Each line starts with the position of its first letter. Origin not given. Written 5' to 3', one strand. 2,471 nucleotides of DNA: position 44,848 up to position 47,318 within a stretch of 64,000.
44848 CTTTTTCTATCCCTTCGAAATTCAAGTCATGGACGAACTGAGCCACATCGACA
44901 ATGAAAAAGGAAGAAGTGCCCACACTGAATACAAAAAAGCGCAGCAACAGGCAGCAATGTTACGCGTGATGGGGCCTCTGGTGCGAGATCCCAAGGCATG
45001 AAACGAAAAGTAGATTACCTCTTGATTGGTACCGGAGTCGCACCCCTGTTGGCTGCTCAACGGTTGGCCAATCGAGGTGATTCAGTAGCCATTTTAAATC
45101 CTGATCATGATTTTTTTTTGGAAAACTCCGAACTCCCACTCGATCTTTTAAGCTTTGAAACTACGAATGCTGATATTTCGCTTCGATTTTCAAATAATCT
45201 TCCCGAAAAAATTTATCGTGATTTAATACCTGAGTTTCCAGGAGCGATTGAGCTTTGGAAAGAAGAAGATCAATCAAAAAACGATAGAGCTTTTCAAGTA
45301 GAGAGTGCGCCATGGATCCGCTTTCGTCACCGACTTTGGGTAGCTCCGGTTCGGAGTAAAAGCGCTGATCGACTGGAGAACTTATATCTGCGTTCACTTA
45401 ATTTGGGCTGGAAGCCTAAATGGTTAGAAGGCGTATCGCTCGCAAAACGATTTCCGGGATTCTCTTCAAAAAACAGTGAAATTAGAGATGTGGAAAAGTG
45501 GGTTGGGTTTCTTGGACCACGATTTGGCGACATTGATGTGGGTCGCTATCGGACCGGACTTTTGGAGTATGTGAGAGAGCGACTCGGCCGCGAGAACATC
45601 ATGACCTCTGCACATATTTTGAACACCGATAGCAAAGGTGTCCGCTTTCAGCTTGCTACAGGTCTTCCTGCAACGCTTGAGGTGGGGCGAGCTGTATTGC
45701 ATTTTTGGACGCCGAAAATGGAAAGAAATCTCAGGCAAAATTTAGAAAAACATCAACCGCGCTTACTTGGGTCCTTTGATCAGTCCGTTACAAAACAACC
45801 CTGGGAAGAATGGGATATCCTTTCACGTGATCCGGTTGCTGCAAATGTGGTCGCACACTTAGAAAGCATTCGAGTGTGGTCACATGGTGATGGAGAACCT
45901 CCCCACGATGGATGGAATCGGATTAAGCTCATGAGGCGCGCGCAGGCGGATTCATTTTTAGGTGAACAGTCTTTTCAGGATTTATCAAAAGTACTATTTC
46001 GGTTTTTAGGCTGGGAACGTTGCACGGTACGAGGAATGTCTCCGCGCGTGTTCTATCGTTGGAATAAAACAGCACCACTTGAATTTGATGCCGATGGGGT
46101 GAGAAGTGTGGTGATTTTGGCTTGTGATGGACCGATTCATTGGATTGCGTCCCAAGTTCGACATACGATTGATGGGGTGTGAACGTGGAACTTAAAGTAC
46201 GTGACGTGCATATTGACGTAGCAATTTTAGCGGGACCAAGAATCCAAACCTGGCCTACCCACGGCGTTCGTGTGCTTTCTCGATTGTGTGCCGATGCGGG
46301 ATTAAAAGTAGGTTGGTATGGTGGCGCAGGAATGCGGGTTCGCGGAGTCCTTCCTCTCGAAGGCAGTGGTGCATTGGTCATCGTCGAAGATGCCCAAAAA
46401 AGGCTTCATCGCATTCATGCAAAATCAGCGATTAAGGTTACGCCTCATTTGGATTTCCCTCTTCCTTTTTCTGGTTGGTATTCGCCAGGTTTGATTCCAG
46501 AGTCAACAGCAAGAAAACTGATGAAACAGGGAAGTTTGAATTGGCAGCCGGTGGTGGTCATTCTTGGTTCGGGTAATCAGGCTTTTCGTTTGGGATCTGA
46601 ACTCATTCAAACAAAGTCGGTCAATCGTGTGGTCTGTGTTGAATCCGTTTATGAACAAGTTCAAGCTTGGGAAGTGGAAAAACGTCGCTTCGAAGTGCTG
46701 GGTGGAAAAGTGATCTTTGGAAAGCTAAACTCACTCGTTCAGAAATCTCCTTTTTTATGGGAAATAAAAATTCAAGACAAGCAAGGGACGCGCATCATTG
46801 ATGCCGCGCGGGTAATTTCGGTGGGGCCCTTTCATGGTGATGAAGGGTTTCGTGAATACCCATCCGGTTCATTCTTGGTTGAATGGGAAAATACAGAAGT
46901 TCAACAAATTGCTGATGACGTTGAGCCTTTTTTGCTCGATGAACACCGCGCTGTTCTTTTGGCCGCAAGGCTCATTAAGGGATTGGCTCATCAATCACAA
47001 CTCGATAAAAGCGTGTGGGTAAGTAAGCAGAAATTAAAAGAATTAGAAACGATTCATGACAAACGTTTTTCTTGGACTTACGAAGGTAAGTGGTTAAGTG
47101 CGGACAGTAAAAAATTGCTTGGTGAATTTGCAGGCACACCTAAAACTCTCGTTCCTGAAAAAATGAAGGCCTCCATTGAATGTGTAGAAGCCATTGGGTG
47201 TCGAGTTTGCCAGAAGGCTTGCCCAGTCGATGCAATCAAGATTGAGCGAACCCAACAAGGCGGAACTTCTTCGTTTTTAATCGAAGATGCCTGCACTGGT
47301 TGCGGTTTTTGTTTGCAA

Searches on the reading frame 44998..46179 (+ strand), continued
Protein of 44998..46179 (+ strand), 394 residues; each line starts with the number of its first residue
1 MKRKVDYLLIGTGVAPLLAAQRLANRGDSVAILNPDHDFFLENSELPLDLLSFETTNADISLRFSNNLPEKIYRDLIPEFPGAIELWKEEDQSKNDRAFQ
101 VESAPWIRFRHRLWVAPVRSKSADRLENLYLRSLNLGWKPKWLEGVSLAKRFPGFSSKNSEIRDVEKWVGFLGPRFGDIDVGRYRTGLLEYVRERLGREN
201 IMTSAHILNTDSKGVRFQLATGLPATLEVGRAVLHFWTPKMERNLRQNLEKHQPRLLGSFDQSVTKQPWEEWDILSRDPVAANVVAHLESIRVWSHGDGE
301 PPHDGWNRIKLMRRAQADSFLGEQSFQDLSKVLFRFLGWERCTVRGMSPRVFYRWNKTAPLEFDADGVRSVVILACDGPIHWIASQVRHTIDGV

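Call 67: find_encoding_contigs(protein=P0225, flank=6000, max_places=1)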
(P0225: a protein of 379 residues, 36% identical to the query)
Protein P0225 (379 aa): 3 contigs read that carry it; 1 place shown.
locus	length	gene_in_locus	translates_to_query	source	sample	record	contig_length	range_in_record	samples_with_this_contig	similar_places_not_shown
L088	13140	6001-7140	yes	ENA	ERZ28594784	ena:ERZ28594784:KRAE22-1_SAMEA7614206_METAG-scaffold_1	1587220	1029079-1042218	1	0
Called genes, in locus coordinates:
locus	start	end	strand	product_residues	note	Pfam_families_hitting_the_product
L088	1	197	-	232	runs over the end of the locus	-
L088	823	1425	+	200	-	PF13302:Acetyltransf_3, PF13420:Acetyltransf_4 (weak), PF00583:Acetyltransf_1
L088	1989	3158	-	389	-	PF00154:RecA_N, PF08423:Rad51 (weak), PF21096:RecA_C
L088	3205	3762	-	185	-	PF02464:CinA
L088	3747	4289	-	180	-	PF04608:PgpA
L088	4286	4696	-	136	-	PF20791:Acyl-ACP_TE_C, PF13279:4HBT_2, PF03061:4HBT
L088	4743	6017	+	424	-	-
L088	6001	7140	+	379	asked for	-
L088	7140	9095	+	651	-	PF13484:Fer4_16 (faint), PF13085:Fer2_3 (weak)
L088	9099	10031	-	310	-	PF00561:Abhydrolase_1, PF12146:Hydrolase_4, PF12697:Abhydrolase_6, PF03096:Ndr (weak)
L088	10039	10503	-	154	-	PF01381:HTH_3 (weak)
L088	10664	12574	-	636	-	PF00270:DEAD, PF04851:ResIII, PF00271:Helicase_C, PF22590:Cas3-like_C_2 (weak), PF19833:RecG_dom3_C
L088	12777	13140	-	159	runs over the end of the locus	PF03449:GreA_GreB_N, PF01272:GreA_GreB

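Call 74: search_protein_families(library=padloc, proteins=[window:44998-46179:+], max_evalue=0.01)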
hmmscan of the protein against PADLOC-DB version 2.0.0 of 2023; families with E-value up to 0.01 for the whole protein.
window:44998-46179:+ (394 aa): 0 families

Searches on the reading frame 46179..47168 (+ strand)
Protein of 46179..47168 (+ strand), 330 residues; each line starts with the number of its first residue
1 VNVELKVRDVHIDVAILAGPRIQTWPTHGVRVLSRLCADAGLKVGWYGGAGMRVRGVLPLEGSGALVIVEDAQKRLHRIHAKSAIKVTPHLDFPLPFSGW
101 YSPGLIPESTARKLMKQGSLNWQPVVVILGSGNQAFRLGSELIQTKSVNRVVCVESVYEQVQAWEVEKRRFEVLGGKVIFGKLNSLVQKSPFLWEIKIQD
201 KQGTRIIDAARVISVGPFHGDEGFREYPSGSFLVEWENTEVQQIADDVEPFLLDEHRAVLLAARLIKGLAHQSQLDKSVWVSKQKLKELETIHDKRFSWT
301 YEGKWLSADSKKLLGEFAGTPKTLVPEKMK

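Call 52: search_solved_structures(query=A6, max_evalue=10, show_alignments=3)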
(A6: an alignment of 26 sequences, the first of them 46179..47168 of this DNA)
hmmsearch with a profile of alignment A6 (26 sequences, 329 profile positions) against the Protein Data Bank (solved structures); distinct sequences matched with E-value up to 10: 18.
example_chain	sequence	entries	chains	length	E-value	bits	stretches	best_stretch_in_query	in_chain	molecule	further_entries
3ab1_A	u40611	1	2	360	0.01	17.8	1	121-211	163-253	Ferredoxin--NADP reductase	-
6eun_A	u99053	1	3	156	0.022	16.7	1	209-298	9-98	Adhesin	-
6eup_A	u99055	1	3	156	0.027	16.4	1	210-297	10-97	Adhesin A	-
3zk8_A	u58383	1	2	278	0.43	12.4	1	243-323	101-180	MANGANESE ABC TRANSPORTER SUBSTRATE-BINDING LIPOPROTEIN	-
3zk9_A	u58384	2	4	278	0.54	12.1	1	243-318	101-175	MANGANESE ABC TRANSPORTER SUBSTRATE-BINDING LIPOPROTEIN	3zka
3zk7_A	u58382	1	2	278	0.54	12.1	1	243-318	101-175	MANGANESE ABC TRANSPORTER SUBSTRATE-BINDING LIPOPROTEIN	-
1psz_A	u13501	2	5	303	0.63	11.9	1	243-317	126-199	PROTEIN (SURFACE ANTIGEN PSAA) | MANGANESE ABC TRANSPORTER SUBSTRATE-BINDING LIPOPROTEIN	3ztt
4uto_A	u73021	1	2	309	0.65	11.8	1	243-317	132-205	MANGANESE ABC TRANSPORTER SUBSTRATE-BINDING LIPOPROTEIN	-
4utp_A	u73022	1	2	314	0.67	11.8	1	243-317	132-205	MANGANESE ABC TRANSPORTER SUBSTRATE-BINDING LIPOPROTEIN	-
2ygg_A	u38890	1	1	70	0.9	11.4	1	272-322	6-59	SODIUM/HYDROGEN EXCHANGER 1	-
8yj5_A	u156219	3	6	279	0.91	11.4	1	242-323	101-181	Iron ABC transporter substrate-binding lipoprotein MtsA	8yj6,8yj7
8yj8_A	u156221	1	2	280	0.92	11.4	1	242-323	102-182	Iron ABC transporter substrate-binding lipoprotein MtsA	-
3hh8_A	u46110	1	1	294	0.96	11.3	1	242-323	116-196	Metal ABC transporter substrate-binding lipoprotein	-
4ltb_A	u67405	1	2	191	1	11.2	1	249-320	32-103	Tripartite motif-containing 25 variant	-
5nt1_A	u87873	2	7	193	1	11.2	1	249-320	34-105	E3 ubiquitin/ISG15 ligase TRIM25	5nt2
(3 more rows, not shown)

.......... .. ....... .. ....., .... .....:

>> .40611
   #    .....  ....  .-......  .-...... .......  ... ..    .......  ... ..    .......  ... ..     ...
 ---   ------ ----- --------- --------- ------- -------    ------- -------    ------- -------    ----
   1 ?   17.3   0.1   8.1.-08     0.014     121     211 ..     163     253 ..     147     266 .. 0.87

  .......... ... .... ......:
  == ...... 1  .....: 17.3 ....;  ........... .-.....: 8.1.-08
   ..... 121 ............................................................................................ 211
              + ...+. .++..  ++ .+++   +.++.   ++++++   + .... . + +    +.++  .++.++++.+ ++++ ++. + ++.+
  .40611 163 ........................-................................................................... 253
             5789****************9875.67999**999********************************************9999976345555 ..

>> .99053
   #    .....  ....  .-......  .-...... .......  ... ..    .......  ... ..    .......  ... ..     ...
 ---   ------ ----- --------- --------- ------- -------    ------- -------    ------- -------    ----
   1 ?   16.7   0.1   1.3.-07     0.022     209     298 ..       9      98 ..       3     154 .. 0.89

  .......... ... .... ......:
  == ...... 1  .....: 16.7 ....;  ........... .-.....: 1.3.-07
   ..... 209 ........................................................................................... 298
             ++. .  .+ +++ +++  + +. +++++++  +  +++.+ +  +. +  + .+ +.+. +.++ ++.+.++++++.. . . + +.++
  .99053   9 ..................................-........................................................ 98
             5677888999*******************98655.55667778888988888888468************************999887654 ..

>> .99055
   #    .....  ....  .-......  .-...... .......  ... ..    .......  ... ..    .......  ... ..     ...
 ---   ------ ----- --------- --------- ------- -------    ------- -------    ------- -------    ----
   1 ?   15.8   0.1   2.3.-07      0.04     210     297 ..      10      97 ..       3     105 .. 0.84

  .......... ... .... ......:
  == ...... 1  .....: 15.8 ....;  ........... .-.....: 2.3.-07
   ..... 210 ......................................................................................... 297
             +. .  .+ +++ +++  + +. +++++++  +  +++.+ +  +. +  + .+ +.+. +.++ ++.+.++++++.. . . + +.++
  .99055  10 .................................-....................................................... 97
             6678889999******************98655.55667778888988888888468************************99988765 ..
